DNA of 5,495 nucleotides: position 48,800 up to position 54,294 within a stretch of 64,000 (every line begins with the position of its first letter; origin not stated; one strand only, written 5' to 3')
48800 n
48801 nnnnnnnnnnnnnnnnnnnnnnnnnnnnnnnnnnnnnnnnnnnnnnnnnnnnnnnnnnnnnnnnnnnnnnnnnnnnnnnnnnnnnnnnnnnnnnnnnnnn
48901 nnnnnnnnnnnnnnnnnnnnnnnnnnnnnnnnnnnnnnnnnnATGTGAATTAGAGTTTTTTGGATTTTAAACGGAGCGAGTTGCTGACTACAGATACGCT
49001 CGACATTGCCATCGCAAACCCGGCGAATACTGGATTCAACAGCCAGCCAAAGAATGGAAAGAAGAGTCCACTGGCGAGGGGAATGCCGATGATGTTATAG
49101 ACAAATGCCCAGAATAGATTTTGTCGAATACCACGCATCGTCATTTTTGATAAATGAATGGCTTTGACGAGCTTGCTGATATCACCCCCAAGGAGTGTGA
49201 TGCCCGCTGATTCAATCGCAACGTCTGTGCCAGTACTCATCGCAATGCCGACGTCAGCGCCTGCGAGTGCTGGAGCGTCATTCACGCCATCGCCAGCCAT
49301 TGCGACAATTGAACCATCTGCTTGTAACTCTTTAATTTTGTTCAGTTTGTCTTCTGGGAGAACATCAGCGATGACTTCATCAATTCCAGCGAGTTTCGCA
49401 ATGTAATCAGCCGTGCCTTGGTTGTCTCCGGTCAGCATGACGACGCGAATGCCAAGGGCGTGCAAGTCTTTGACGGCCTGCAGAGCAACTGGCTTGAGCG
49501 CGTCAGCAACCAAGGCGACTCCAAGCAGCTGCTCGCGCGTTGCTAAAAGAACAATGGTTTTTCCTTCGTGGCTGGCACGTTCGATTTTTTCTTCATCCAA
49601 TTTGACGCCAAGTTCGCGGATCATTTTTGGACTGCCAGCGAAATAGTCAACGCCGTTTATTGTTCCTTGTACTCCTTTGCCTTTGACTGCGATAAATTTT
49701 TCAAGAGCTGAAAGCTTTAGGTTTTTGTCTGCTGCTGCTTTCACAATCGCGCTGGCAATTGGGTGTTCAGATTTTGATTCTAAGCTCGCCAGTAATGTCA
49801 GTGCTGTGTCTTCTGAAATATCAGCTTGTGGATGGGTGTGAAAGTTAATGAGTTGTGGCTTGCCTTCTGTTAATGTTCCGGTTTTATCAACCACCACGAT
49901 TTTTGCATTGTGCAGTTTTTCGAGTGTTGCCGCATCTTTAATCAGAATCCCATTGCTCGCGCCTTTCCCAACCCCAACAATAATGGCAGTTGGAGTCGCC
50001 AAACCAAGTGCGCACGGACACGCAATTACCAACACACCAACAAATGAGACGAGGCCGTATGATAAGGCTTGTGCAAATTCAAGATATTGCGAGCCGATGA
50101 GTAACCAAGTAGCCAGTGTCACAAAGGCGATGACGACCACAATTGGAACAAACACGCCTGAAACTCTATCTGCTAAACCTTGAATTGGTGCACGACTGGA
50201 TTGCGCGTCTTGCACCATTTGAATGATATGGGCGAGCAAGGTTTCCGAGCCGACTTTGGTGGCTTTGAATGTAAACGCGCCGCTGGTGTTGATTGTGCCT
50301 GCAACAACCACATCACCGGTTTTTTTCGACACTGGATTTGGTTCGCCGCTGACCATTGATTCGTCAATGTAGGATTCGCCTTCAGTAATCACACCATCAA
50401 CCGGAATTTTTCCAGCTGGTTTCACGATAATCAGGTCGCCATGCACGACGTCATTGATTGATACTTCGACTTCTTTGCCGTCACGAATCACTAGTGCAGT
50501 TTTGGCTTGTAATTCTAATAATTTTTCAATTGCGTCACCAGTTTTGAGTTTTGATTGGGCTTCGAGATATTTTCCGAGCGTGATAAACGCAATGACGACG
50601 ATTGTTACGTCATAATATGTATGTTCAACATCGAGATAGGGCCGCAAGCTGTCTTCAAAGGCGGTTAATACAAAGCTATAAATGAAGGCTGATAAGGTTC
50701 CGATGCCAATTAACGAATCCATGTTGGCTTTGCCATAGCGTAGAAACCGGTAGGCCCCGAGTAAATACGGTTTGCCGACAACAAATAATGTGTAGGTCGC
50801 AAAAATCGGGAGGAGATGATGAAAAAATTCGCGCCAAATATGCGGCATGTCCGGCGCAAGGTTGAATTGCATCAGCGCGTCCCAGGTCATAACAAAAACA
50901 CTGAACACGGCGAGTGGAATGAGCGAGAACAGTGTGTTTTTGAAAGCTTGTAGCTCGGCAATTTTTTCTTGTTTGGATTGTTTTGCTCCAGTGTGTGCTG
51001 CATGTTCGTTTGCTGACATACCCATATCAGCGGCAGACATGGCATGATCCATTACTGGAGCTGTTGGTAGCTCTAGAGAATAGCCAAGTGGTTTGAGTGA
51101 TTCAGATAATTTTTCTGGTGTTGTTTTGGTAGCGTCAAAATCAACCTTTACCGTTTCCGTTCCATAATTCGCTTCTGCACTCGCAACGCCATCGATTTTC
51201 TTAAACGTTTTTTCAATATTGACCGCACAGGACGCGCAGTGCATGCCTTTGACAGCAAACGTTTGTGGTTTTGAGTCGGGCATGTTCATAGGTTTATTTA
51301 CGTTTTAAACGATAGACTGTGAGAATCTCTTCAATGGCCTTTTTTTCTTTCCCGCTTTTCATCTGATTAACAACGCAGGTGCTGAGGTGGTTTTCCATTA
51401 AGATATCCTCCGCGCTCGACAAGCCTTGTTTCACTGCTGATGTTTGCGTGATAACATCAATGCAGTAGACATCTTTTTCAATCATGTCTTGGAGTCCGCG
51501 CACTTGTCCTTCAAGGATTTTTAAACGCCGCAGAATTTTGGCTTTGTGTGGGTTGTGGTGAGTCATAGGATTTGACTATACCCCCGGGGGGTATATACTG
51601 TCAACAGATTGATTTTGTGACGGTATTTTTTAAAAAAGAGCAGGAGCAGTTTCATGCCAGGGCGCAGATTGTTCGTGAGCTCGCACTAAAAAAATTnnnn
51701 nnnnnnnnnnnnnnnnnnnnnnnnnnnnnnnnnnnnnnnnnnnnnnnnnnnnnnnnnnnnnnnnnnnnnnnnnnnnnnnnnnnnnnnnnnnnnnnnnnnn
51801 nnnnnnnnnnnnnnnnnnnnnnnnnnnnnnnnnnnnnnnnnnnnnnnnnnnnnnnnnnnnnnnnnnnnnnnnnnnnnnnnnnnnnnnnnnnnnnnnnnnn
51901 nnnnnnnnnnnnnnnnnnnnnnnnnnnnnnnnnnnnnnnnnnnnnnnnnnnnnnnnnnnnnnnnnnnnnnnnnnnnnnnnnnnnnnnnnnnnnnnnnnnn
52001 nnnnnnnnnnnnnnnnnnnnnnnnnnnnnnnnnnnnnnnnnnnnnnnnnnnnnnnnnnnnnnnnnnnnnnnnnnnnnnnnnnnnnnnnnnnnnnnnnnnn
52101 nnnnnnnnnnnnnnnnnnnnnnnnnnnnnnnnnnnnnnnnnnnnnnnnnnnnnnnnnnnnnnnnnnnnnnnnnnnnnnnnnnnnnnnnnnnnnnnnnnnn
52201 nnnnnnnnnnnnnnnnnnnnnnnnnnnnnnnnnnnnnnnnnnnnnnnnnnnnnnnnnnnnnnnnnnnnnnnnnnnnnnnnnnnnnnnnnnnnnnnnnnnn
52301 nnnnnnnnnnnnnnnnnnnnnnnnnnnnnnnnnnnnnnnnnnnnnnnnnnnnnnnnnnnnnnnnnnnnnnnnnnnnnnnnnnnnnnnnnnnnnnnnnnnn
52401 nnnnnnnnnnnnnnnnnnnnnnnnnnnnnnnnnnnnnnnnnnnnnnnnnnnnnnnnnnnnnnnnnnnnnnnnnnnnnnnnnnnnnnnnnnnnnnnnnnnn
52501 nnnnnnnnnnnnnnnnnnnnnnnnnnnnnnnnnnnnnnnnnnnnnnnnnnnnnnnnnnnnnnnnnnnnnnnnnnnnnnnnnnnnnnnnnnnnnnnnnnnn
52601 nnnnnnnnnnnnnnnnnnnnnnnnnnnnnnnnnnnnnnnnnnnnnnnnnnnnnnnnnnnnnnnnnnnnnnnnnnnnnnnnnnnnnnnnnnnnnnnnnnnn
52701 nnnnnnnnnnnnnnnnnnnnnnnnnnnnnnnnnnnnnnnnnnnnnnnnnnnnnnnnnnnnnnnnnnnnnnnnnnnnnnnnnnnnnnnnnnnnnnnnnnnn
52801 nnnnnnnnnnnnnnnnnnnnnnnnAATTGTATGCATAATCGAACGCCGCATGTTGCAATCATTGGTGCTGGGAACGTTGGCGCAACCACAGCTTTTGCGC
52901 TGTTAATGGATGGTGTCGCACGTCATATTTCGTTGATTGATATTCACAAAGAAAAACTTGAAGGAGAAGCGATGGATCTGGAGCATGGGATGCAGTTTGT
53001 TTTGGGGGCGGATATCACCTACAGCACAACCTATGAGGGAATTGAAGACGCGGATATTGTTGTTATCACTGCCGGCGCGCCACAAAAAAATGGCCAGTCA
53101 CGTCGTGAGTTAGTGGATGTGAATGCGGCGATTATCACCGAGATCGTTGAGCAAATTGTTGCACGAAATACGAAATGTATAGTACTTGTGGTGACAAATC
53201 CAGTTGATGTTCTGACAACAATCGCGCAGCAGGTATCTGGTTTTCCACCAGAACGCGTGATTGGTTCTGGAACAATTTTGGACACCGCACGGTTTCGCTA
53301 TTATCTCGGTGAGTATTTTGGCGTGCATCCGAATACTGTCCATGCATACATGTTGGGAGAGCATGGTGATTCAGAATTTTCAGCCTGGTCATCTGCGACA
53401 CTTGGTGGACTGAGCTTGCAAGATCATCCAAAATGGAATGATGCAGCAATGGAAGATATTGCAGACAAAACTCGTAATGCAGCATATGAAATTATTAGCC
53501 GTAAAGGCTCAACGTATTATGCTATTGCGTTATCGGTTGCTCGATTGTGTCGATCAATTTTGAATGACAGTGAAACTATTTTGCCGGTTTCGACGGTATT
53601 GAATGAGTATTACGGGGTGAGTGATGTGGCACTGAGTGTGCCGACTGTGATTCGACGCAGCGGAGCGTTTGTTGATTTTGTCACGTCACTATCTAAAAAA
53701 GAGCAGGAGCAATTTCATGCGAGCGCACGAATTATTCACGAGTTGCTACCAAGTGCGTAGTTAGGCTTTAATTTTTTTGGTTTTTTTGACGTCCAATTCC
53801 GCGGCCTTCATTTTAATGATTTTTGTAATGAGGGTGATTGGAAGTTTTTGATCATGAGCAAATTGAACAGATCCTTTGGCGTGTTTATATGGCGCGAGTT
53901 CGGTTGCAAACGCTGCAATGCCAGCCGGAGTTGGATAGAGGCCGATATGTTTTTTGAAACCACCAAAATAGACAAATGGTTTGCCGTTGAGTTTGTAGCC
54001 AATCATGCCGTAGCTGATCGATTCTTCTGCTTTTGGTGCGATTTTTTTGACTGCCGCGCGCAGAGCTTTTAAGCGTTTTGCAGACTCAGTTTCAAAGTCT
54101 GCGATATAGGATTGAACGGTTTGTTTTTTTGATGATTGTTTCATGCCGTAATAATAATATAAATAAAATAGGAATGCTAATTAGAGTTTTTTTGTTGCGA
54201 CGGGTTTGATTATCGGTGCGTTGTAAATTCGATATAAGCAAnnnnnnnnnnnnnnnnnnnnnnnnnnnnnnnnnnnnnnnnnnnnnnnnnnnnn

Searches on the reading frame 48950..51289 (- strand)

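Call 56: search_protein_families(library=pfam, max_evalue=0.00001, proteins=[window:48950-51289:-])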
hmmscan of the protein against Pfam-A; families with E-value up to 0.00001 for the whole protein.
window:48950-51289:- (779 aa): 4 families
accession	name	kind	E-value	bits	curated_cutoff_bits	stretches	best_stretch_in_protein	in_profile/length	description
PF00122.25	E1-E2_ATPase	-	4.1e-55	186.5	28.1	1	259-445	1-180/181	E1-E2 ATPase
PF00702.32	Hydrolase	-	6.9e-35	121.6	26.4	1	463-679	2-191/191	haloacid dehalogenase-like hydrolase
PF00403.32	HMA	-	2.9e-18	66.4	24.8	1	10-70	1-61/62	Heavy-metal-associated domain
PF12710.13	HAD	-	6.2e-06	27.2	27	0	570-675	58-188/189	haloacid dehalogenase-like hydrolase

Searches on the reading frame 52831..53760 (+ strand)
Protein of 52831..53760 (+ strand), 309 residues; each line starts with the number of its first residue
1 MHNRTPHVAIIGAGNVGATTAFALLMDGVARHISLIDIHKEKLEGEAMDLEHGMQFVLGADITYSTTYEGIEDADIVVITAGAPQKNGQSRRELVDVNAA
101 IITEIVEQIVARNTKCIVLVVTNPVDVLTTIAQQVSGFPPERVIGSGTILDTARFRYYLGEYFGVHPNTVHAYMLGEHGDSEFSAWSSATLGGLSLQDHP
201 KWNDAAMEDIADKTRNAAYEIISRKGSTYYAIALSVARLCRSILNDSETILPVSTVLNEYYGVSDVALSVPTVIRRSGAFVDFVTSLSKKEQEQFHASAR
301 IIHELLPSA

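Call 56: search_protein_families(library=pfam, max_evalue=0.00001, proteins=[window:52831-53760:+])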
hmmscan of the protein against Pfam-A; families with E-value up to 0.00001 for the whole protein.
window:52831-53760:+ (309 aa): 3 families
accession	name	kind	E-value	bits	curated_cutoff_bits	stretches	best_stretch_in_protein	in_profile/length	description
PF00056.29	Ldh_1_N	-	1.3e-45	155.4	27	1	8-145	3-141/141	lactate/malate dehydrogenase, NAD binding domain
PF02866.23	Ldh_1_C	-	7.7e-35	120.9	22.6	1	148-301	1-162/174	lactate/malate dehydrogenase, alpha/beta C-terminal domain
PF03721.20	UDPG_MGDP_dh_N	-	2.3e-07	31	27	1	8-131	3-131/187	UDP-glucose/GDP-mannose dehydrogenase family, NAD binding domain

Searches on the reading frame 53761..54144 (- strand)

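Call 56: search_protein_families(library=pfam, max_evalue=0.00001, proteins=[window:53761-54144:-])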
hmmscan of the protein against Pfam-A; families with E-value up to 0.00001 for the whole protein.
window:53761-54144:- (127 aa): 1 family
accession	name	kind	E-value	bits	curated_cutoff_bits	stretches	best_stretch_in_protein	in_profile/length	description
PF08818.16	DUF1801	-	1.9e-14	54.2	27.2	1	23-111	3-82/85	Domain of unknown function (DU1801)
